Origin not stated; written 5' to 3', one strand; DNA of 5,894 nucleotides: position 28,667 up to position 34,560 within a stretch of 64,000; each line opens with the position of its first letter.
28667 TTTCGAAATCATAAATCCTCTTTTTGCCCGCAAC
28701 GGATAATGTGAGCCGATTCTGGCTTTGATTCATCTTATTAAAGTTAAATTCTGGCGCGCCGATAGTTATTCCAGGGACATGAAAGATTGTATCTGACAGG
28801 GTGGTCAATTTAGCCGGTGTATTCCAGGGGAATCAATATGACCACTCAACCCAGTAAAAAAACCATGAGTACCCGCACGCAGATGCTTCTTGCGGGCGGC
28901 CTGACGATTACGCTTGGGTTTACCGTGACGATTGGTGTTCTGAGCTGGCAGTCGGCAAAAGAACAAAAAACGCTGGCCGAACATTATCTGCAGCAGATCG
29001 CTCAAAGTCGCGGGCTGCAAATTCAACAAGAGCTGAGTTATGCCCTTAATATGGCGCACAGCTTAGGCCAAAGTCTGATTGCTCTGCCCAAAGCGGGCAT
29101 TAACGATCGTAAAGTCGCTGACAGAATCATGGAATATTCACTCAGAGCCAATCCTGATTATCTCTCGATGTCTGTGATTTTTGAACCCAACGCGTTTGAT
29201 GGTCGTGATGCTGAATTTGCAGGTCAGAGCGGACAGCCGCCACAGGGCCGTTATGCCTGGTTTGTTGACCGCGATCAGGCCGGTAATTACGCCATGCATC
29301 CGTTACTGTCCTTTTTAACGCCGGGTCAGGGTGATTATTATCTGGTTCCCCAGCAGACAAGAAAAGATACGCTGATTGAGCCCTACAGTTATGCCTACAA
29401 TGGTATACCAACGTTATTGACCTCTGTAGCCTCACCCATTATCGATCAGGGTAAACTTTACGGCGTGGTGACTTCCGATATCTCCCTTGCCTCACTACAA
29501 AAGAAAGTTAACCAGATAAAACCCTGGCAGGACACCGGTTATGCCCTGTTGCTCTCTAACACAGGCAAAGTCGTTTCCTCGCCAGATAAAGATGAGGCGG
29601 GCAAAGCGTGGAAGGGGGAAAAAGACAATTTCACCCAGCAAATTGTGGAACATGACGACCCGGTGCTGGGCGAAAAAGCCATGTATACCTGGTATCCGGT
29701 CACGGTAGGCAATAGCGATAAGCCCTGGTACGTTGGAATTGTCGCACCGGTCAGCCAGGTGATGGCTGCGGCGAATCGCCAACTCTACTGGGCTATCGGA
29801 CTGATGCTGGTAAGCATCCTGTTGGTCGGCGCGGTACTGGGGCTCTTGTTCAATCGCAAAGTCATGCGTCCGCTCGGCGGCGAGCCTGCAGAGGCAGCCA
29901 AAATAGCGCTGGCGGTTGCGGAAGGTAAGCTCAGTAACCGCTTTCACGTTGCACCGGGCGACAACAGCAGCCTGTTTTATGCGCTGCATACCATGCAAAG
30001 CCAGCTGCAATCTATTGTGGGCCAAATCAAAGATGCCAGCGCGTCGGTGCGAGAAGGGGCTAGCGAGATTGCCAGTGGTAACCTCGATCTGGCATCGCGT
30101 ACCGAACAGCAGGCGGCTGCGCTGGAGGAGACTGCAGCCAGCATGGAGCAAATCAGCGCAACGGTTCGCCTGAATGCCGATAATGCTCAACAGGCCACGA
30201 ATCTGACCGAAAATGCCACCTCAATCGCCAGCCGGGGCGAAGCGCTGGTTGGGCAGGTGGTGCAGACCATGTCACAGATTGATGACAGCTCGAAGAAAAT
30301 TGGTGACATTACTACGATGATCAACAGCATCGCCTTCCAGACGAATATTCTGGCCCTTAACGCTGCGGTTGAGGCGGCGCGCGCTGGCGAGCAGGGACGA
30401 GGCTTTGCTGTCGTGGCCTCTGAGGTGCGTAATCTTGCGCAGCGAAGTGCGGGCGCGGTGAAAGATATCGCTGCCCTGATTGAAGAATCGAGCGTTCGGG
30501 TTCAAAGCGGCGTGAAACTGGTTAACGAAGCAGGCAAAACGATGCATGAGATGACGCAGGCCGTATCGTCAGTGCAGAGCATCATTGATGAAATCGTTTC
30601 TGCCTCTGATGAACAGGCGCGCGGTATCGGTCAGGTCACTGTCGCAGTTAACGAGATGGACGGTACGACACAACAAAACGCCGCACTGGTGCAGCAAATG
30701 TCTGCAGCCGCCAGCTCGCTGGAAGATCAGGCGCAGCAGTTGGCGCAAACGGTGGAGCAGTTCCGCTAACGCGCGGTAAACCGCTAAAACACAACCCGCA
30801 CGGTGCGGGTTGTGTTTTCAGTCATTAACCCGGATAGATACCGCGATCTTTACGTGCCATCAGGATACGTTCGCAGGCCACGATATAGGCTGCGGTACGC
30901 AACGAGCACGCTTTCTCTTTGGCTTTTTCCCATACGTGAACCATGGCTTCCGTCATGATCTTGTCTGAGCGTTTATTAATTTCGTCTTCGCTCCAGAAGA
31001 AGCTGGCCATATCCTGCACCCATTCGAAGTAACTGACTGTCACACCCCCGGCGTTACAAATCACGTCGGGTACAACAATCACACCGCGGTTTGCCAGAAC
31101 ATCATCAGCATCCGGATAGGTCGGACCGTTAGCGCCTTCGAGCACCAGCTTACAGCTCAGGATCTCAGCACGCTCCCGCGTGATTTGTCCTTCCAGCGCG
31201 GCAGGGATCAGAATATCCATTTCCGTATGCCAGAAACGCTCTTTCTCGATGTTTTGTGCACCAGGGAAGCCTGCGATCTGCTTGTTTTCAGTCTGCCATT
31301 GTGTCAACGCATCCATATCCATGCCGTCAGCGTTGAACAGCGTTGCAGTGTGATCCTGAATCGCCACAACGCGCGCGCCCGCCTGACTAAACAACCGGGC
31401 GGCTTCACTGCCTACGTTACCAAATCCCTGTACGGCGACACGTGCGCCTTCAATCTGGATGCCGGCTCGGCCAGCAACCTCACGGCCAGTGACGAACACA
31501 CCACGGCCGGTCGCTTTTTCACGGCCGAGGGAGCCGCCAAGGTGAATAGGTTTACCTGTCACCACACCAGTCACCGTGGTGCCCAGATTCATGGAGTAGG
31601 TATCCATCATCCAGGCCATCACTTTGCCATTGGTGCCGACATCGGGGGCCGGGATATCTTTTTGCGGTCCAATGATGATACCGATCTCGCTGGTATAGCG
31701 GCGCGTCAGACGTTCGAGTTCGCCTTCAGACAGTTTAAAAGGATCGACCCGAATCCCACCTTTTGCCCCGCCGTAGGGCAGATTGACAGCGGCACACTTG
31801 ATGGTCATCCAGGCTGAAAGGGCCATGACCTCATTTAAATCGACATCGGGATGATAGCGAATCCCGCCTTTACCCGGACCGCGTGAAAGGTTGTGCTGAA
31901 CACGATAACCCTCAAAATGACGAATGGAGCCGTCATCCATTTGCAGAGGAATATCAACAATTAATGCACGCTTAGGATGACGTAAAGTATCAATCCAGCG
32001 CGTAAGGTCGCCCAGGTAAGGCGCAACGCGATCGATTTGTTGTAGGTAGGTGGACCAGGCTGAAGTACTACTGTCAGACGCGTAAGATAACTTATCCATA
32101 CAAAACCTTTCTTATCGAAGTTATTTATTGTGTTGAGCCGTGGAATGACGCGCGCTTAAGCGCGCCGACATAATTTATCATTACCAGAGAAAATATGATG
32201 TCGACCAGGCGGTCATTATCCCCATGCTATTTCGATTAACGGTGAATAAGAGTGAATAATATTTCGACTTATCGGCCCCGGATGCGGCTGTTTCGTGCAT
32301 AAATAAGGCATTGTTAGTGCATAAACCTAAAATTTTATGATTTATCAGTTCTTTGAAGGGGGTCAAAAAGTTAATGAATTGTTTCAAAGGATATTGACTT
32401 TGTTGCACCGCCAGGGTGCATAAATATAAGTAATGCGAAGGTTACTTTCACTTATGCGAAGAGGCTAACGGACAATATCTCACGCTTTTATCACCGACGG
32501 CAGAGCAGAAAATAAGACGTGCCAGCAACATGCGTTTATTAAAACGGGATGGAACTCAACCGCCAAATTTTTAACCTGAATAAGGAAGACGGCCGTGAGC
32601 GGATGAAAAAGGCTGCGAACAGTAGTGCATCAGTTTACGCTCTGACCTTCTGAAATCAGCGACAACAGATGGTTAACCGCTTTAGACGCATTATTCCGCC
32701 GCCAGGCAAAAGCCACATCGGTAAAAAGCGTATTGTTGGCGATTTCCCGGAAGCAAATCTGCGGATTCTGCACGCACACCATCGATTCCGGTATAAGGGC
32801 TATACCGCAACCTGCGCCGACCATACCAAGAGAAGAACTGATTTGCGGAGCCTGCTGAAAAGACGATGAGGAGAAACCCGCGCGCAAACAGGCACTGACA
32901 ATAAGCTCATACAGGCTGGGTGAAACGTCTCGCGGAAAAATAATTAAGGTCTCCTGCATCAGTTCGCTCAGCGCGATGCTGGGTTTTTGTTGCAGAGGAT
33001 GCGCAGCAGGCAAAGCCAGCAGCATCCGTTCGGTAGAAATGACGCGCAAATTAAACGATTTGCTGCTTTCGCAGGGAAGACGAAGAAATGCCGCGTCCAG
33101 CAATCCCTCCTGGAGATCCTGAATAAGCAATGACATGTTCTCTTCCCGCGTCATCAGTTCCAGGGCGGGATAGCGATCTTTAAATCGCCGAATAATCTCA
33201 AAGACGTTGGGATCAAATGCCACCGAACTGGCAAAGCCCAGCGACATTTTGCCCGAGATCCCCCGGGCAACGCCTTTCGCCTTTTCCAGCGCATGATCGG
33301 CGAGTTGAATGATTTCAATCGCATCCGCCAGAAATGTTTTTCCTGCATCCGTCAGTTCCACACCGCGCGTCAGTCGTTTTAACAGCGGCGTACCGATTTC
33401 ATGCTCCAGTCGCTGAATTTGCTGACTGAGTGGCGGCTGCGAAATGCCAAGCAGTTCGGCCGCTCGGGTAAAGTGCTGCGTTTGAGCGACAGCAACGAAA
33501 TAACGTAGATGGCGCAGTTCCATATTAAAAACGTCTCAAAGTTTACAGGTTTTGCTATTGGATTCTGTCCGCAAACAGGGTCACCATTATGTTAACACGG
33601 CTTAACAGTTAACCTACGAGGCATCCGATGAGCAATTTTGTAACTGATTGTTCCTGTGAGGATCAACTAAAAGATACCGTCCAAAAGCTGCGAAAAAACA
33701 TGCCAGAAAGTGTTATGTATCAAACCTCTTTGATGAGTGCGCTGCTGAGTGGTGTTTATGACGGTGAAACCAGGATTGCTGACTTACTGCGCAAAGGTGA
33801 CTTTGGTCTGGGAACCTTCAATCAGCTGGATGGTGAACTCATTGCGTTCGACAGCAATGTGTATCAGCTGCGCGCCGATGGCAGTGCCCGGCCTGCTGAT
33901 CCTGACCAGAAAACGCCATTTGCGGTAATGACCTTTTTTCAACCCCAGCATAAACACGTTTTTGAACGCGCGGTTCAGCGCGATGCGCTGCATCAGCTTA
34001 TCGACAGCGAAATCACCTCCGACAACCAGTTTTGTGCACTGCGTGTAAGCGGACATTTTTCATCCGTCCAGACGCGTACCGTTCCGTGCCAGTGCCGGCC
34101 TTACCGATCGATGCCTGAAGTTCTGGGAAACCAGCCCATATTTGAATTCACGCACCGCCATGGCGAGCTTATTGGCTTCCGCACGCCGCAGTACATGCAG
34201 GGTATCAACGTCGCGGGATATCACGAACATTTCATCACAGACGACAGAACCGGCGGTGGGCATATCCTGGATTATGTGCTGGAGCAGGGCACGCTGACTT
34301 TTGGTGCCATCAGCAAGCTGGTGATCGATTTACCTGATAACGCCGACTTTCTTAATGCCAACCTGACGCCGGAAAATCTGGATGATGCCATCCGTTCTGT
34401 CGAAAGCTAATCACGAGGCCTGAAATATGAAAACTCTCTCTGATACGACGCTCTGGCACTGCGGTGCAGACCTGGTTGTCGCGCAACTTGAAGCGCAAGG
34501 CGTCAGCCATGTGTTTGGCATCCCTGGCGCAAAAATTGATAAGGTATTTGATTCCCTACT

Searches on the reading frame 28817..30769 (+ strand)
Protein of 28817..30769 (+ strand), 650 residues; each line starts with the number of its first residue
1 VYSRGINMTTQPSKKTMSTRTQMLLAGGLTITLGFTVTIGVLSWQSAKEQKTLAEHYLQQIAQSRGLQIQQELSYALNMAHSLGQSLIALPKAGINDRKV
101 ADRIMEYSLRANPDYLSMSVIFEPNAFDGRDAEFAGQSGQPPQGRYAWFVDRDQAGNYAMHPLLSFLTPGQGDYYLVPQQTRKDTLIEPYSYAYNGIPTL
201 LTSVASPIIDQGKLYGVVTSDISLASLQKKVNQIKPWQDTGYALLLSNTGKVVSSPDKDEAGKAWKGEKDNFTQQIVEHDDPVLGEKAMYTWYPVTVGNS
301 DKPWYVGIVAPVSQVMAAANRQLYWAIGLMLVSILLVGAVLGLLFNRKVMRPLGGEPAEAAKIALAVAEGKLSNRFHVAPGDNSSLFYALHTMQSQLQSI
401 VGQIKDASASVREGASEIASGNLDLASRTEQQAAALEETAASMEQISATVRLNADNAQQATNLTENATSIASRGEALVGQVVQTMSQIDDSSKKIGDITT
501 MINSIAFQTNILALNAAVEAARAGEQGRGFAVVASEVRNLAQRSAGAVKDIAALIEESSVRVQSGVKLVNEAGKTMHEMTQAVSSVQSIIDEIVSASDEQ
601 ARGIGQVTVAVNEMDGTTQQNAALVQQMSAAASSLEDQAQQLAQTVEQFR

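Call 6: search_protein_families(library=pfam, proteins=[window:28817-30769:+], max_evalue=0.01)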
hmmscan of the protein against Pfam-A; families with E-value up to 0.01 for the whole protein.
window:28817-30769:+ (650 aa): 3 families
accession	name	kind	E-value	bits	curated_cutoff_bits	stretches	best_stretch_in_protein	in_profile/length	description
PF00015.26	MCPsignal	-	6.4e-50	169.8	34.6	1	462-617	2-171/172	Methyl-accepting chemotaxis protein (MCP) signalling domain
PF02743.24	dCache_1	-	6.1e-10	39.5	45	1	49-308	2-239/240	Cache domain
PF22673.2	MCP-like_PDC_1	-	1.8e-08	35.2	27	1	104-229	4-113/113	Methyl-accepting chemotaxis protein-like, first PDC sensor domain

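Call 9: search_protein_families(library=ncbifam, proteins=[window:28817-30769:+], max_evalue=0.001)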
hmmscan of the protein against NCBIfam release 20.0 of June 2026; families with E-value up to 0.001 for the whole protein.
window:28817-30769:+ (650 aa): 8 families
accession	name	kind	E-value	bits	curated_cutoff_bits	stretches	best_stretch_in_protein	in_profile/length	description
NF047851.1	MCPCitTducer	equivalog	1.4e-109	367.7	900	1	321-650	189-515/553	methyl-accepting chemotaxis citrate transducer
NF011622.0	PRK15048.1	equivalog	6.9e-103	345.6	900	1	324-650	191-514/553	methyl-accepting chemotaxis protein II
NF011615.0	PRK15041.1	equivalog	7.6e-97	325.2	947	1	345-650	214-516/554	methyl-accepting chemotaxis protein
NF007309.0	PRK09793.1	equivalog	3.8e-92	309.9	903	1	312-649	173-511/533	methyl-accepting chemotaxis protein IV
NF041847.1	transduc_aer2_vibrio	equivalog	1.3e-90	304.8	1200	1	362-649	464-752/804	aerotaxis transducer Aer2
NF058645.1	MCPCtpMPsAe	equivalog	6.9e-27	94.4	900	1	314-650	195-557/558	methyl-accepting chemotaxis protein CtpM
NF050802.1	AspChtxCcaA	equivalog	1.7e-19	69.6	1300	1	433-612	517-685/700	aspartate chemotaxis receptor CcaA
TIGR02168.1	SMC_prok_B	equivalog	0.00024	19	567.35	1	391-647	689-941/1181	chromosome segregation protein SMC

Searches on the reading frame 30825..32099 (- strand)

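Call 6: search_protein_families(library=pfam, proteins=[window:30825-32099:-], max_evalue=0.01)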
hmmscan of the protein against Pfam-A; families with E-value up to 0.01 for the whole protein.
window:30825-32099:- (424 aa): 5 families
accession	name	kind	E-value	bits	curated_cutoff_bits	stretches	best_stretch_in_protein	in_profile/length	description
PF00208.27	ELFV_dehydrog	-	4.4e-81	272.6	23.4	1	188-420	1-241/241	Glutamate/Leucine/Phenylalanine/Valine dehydrogenase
PF02812.23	ELFV_dehydrog_N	-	7.6e-57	191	25.3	1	42-169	1-128/129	Glu/Leu/Phe/Val dehydrogenase, dimerisation domain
PF02826.25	2-Hacid_dh_C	-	0.00019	21.3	25.1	1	211-260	29-80/178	D-isomer specific 2-hydroxyacid dehydrogenase, NAD binding domain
PF01262.27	AlaDh_PNT_C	-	0.0041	17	23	1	212-272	21-83/214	Alanine dehydrogenase/PNT, C-terminal domain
PF00899.27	ThiF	-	0.0062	16.2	28.1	1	215-250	17-52/238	ThiF family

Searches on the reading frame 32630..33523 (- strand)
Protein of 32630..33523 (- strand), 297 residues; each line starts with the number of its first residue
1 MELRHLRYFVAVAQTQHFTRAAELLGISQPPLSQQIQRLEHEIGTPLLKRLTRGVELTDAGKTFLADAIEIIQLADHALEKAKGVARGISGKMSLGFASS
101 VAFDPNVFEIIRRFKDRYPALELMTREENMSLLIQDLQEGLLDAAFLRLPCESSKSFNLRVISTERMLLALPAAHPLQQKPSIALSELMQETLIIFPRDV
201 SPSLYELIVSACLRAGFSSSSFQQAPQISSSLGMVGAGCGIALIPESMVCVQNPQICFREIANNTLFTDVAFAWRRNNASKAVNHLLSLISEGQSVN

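Call 6: search_protein_families(library=pfam, proteins=[window:32630-33523:-], max_evalue=0.01)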
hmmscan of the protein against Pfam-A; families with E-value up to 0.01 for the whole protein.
window:32630-33523:- (297 aa): 3 families
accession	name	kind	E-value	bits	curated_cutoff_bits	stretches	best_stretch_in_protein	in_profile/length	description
PF03466.25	LysR_substrate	-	1.4e-36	126.3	28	1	87-292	2-206/209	LysR substrate binding domain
PF00126.33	HTH_1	-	6e-26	90.6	26.6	1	3-62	1-60/60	Bacterial regulatory helix-turn-helix protein, lysR family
PF13412.12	HTH_24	-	0.003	17.5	21.9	0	22-40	24-42/48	Winged helix-turn-helix DNA-binding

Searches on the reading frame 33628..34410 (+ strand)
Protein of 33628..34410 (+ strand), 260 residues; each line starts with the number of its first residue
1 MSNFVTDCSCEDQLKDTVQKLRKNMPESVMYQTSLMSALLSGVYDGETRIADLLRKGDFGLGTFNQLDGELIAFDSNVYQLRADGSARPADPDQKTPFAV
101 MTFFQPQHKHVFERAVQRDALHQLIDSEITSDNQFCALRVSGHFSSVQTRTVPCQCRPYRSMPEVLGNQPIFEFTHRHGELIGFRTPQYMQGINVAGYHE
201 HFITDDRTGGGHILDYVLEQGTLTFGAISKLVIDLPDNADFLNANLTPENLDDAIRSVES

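Call 6: search_protein_families(library=pfam, proteins=[window:33628-34410:+], max_evalue=0.01)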
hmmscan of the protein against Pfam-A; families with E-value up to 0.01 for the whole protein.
window:33628-34410:+ (260 aa): 1 family
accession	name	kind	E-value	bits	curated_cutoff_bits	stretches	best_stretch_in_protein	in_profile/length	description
PF03306.18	AAL_decarboxy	-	7.7e-83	277.6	25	1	30-247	1-218/219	Alpha-acetolactate decarboxylase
